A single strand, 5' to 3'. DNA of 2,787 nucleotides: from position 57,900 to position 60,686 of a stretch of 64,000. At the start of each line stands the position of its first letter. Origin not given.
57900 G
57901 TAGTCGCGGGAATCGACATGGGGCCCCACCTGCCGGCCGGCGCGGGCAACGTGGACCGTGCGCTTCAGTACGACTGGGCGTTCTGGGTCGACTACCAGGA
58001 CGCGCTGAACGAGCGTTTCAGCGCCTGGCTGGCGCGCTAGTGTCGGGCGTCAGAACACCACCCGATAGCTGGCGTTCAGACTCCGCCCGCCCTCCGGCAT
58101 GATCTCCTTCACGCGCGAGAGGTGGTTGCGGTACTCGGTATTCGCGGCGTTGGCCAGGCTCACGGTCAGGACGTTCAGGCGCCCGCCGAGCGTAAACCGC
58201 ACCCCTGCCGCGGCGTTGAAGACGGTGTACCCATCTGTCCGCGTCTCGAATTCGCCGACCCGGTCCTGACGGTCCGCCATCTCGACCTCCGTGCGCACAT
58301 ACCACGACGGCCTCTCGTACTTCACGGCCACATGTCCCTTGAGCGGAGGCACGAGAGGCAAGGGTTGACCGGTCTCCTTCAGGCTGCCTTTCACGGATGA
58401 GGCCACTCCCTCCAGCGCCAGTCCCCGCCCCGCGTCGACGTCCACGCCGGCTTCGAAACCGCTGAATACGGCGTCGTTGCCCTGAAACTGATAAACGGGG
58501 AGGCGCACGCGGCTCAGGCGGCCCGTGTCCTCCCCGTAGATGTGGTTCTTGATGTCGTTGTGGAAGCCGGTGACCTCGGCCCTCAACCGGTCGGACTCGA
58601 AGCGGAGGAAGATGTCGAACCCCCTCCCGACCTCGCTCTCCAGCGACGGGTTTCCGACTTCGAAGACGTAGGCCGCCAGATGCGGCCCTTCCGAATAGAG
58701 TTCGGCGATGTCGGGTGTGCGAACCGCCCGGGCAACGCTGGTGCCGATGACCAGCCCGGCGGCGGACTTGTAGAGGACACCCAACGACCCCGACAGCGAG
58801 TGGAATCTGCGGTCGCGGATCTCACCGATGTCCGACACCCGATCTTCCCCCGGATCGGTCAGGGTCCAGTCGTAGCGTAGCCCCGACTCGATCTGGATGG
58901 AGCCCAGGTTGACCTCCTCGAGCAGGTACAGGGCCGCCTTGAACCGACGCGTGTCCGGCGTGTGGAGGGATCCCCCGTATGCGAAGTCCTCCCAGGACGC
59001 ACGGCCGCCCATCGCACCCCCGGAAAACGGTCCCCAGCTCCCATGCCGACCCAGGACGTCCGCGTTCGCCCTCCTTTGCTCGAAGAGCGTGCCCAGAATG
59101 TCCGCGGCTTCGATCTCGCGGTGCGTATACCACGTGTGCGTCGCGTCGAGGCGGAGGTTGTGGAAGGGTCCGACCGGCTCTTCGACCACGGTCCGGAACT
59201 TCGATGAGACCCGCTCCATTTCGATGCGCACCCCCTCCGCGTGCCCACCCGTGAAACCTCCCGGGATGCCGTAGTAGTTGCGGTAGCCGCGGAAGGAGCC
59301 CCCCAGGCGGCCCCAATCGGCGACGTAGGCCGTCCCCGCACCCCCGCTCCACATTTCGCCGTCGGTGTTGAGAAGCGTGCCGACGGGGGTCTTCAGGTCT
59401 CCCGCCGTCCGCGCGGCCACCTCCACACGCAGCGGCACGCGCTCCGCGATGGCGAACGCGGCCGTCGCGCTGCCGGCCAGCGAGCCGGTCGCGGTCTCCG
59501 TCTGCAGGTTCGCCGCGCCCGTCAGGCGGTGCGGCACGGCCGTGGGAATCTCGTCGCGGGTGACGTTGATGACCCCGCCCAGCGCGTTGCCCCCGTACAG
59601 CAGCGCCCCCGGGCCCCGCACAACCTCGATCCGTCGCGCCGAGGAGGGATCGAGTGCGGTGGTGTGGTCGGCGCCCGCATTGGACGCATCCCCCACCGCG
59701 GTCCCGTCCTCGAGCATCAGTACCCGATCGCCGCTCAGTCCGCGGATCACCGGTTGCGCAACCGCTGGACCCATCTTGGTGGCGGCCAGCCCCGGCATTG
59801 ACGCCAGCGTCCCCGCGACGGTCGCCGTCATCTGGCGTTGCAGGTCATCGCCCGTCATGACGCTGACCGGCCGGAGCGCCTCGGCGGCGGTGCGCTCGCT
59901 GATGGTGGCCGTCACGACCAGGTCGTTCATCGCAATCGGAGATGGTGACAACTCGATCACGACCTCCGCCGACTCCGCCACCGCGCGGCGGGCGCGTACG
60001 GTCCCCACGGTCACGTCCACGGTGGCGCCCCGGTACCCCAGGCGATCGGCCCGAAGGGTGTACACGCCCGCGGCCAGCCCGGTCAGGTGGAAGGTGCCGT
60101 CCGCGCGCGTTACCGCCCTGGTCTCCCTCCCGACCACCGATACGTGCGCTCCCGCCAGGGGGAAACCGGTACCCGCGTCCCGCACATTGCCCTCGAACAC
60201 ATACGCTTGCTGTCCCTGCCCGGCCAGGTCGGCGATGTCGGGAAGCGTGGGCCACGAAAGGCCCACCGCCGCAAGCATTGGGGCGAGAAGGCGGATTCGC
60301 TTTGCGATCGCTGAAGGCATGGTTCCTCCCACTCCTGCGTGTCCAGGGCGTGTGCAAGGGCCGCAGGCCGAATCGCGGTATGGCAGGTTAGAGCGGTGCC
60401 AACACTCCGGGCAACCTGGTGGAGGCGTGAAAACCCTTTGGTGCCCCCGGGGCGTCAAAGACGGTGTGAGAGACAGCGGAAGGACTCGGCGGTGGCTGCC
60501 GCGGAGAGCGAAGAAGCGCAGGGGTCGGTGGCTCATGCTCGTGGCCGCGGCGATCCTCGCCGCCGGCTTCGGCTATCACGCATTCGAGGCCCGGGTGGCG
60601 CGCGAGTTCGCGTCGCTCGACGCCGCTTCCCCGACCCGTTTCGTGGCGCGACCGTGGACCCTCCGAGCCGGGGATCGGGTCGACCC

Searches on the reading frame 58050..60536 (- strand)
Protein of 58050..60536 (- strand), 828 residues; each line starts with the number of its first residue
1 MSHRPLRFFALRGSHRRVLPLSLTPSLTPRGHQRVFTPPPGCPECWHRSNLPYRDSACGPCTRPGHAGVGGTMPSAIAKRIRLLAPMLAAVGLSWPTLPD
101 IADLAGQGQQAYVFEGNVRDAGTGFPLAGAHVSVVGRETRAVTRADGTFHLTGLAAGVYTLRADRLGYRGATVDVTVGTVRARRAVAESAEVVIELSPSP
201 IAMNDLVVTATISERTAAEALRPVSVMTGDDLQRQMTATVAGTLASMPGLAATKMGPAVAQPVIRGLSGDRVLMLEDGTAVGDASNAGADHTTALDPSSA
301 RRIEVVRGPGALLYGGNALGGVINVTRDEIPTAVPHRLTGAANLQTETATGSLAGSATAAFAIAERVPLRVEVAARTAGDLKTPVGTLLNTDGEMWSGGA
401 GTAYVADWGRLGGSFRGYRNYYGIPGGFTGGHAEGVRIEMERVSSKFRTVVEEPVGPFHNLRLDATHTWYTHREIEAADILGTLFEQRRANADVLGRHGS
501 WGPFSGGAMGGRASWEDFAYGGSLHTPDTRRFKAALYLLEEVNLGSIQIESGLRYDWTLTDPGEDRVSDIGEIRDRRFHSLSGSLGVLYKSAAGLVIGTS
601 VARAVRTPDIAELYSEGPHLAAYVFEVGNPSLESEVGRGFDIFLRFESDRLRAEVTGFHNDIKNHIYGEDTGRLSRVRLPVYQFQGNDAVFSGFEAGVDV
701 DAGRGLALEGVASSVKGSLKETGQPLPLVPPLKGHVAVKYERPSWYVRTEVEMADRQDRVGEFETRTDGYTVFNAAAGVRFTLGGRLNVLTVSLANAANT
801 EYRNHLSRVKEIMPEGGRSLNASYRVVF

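Call 9: search_protein_families(library=pfam, proteins=[window:58050-60536:-], max_evalue=0.001)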
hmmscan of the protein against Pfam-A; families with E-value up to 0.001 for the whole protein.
window:58050-60536:- (828 aa): 5 families
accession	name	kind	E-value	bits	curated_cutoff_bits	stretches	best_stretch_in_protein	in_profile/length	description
PF00593.30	TonB_dep_Rec_b-barrel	-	2.6e-36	126.9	27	1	407-794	74-431/436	TonB dependent receptor-like, beta-barrel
PF07715.20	Plug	-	3.1e-21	76.3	23.9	1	219-322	4-107/107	TonB-dependent Receptor Plug Domain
PF13620.12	CarboxypepD_reg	-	1.9e-13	51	32.3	1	115-179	3-71/82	Carboxypeptidase regulatory-like domain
PF13715.12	CarbopepD_reg_2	-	2.6e-12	47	32.2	1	115-186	2-73/88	CarboxypepD_reg-like domain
PF09430.16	EMC7_beta-sandw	-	5.7e-05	23.7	26.6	1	128-194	8-80/122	ER membrane protein complex subunit 7, beta-sandwich domain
